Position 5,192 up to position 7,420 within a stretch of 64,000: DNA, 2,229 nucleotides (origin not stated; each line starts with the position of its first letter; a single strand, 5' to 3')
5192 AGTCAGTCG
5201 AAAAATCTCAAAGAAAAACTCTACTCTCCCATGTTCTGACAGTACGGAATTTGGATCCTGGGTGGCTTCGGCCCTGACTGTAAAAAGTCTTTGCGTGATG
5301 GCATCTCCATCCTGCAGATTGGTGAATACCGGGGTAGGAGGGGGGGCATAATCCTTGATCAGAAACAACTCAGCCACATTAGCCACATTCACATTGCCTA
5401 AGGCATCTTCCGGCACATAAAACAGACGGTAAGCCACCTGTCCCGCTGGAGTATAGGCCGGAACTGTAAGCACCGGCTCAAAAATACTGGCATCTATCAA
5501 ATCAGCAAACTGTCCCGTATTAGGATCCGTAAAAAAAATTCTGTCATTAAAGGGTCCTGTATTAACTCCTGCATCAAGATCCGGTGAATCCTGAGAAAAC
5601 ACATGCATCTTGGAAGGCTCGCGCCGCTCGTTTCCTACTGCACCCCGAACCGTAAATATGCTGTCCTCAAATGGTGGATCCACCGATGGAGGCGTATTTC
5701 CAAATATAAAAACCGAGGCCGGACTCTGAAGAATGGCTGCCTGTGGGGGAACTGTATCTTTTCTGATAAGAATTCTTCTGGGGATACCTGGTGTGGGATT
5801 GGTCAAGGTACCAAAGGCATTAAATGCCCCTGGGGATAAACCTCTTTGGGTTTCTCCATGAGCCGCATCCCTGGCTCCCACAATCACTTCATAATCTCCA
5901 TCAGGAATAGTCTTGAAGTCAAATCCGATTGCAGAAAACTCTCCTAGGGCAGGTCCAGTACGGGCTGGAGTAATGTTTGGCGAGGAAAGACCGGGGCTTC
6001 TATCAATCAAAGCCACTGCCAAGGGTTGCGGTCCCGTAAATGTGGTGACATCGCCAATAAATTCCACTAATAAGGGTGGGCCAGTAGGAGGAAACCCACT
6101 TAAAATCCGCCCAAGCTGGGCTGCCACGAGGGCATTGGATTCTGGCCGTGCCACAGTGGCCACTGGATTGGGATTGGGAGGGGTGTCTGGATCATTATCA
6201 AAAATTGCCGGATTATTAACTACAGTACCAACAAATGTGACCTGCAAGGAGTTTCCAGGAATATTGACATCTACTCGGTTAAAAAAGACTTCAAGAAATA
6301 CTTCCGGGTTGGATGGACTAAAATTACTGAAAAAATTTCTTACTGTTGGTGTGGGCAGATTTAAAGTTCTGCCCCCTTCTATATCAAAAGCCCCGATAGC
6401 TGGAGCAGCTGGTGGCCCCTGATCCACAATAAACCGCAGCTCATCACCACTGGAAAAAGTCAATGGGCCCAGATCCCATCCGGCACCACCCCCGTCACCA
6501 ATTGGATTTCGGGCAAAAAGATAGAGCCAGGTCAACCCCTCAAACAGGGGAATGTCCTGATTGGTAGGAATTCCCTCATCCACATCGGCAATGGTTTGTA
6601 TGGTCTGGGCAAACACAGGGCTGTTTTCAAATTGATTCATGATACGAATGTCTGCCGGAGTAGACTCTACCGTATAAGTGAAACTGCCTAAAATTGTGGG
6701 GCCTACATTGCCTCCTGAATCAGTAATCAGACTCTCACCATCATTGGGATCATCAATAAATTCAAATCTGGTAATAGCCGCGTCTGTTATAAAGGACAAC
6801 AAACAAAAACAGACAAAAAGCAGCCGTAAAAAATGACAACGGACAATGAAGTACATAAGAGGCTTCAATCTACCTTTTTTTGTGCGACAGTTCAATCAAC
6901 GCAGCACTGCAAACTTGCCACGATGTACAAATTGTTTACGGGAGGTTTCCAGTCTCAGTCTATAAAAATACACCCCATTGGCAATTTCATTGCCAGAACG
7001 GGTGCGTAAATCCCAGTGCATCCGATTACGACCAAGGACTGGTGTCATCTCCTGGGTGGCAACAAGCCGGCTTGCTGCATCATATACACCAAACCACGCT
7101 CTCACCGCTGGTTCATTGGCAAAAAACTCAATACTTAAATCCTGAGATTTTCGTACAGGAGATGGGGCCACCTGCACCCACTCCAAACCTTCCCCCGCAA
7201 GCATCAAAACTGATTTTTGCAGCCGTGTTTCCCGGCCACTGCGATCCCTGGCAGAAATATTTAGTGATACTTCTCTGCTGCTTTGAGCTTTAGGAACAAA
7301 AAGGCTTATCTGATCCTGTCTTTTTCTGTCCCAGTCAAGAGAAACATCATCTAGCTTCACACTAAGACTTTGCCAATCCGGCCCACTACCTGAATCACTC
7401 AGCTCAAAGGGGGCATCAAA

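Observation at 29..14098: Two tandem paralogous giant (2288 and ~2374 aa) T9SS-sorted surface proteins encoded directly downstream of pilA in a type IV pilus operon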

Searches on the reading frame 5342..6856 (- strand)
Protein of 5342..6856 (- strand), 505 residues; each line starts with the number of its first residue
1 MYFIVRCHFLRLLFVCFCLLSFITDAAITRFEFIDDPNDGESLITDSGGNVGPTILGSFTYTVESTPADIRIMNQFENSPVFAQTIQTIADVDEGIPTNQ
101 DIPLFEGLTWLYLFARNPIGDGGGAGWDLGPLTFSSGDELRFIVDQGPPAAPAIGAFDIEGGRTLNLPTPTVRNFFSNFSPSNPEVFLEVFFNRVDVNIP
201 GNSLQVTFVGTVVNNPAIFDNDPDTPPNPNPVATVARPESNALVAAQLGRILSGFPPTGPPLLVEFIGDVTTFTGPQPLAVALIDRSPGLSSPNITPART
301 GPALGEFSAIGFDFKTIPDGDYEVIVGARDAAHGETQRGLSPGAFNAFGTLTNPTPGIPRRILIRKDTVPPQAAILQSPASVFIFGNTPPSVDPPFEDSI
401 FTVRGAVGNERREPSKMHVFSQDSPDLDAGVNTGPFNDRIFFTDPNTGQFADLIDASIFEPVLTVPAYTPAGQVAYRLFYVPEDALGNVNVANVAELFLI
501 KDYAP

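Call 53: predict_structure(alignment_id=A3)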
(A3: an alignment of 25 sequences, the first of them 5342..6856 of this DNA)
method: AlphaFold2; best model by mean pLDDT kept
length: 505 residues; sequences in the alignment: 25
mean_pLDDT: 75.0   pTM: 0.63
mean pLDDT of the five models: 75.0, 73.7, 73.2, 70.6, 68.8
residues with pLDDT >= 90: 79; 70-90: 272; 50-70: 94; < 50: 60
segments of 3 or more residues with pLDDT < 50: 167-182, 221-233, 335-357, 391-395
pLDDT, mean of each block of 10 residues (from residue 1): 76 81 63 92 78 82 88 92 90 91 87 87 75 89 79 81 57 35 63 80 84 72 45 68 84 66 79 87 91 92 88 89 81 49 36 45 84 82 62 54 81 80 63 69 84 78 56 77 82 81 68
secondary structure, 60 per line:
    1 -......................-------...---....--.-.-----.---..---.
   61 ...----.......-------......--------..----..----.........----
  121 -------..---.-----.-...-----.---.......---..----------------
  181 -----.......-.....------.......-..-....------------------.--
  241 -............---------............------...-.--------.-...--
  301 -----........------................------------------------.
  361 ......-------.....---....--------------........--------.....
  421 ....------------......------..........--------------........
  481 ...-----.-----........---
elements in order: H2-23 E31-33 H37-40 E60-63 E68-74 E82-87 E108-116 E141-143 E153-159 E186-192 H194-198 E205-211 H216-219 E242-253 E263-274 E306-313 E320-330 H331-335 E360-366 E374-378 E382-385 E400-407 E416-424 E437-442 E449-455 E473-483 E495-502

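Call 86: search_protein_representatives(protein=window:5342-6856:-)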
Query: 505 residues. Proteins with E-value up to 0.001 (for the whole library): 7; up to 1e-10: 7; up to 1e-30: 4. The best 7 are listed.
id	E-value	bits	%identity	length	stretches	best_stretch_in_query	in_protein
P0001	0.0e+00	1122.5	99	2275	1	1-505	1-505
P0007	1.0e-143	496.5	55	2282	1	3-503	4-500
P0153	3.4e-142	491.4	56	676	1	23-503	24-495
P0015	1.6e-109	383.7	48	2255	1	14-502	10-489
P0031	1.8e-19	86.5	35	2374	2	126-505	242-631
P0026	1.9e-15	73.3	33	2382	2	125-503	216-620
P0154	1.5e-13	67.0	32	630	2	126-503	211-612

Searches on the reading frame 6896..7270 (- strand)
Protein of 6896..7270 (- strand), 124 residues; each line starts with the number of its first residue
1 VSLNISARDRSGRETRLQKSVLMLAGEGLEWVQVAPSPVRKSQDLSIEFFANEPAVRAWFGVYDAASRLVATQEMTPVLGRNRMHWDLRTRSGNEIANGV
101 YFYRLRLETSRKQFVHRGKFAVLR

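Call 25: search_protein_families(library=ncbifam, proteins=[window:6896-7270:-], max_evalue=0.01)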
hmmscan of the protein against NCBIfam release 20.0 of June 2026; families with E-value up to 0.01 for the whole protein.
window:6896-7270:- (124 aa): 2 families
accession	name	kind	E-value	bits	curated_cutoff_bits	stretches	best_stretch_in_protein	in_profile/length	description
NF033707.1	T9SS_sortase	equivalog_domain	5e-07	27.8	420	1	27-113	992-1085/1095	type IX secretion system sortase PorU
NF009453.0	PRK12813.1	equivalog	0.0048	16.5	264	1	43-106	111-172/223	flagellar basal body rod modification protein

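Call 39: search_protein_families(library=ncbifam, alignment_id=A2, max_evalue=0.01)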
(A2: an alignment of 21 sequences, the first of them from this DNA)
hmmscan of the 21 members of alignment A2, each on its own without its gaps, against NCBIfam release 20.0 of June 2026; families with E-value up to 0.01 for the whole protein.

A. member 1, seq(110 aa): 2 families
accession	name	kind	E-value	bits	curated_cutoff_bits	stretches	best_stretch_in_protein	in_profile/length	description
NF033707.1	T9SS_sortase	equivalog_domain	7.9e-07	27.1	420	1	16-100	997-1086/1095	type IX secretion system sortase PorU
NF009453.0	PRK12813.1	equivalog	0.0037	16.8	264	1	29-92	111-172/223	flagellar basal body rod modification protein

B. families by the number of members that match (of 21 scanned): 10 families
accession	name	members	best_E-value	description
TIGR04183.1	Por_Secre_tail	20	1.5e-08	T9SS type A sorting domain-containing protein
NF052323.1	T9SSA_dep_M6i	16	1.2e-09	T9SS-dependent M6-like inactivated metalloprotease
NF033707.1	T9SS_sortase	15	3.8e-09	type IX secretion system sortase PorU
NF005176.1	PRK06655.1-1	8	5.8e-07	flagellar hook assembly protein FlgD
NF009276.0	PRK12633.1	7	1.5e-05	flagellar basal body rod modification protein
NF052228.1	T9SS_PorZ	6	4.4e-05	type IX secretion system anionic LPS delivery protein PorZ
NF009453.0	PRK12813.1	5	6.5e-06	flagellar basal body rod modification protein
NF038113.1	T9SSA_dep_M36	4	0.00028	T9SS-dependent M36 family metallopeptidase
NF009452.0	PRK12812.1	2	1.3e-05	flagellar basal body rod modification protein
NF053608.1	Lsa66_OmpA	1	0.0015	fibronectin-binding adhesin Lsa66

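Call 40: search_protein_families(library=pfam, alignment_id=A2, max_evalue=0.01)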
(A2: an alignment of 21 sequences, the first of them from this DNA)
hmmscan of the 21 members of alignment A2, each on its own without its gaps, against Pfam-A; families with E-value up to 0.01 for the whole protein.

A. member 1, seq(110 aa): 1 family
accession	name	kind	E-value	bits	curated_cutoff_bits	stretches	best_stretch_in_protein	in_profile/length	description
PF13860.13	FlgD_ig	-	1.5e-05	25.3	27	1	28-90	9-72/79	FlgD Ig-like domain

B. families by the number of members that match (of 21 scanned): 3 families
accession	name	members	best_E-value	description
PF18962.6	Por_Secre_tail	15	8.4e-09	Secretion system C-terminal sorting domain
PF13860.13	FlgD_ig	11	1.2e-10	FlgD Ig-like domain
PF13585.12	CHU_C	5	2.3e-05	CHU_C Type IX secretion signal domain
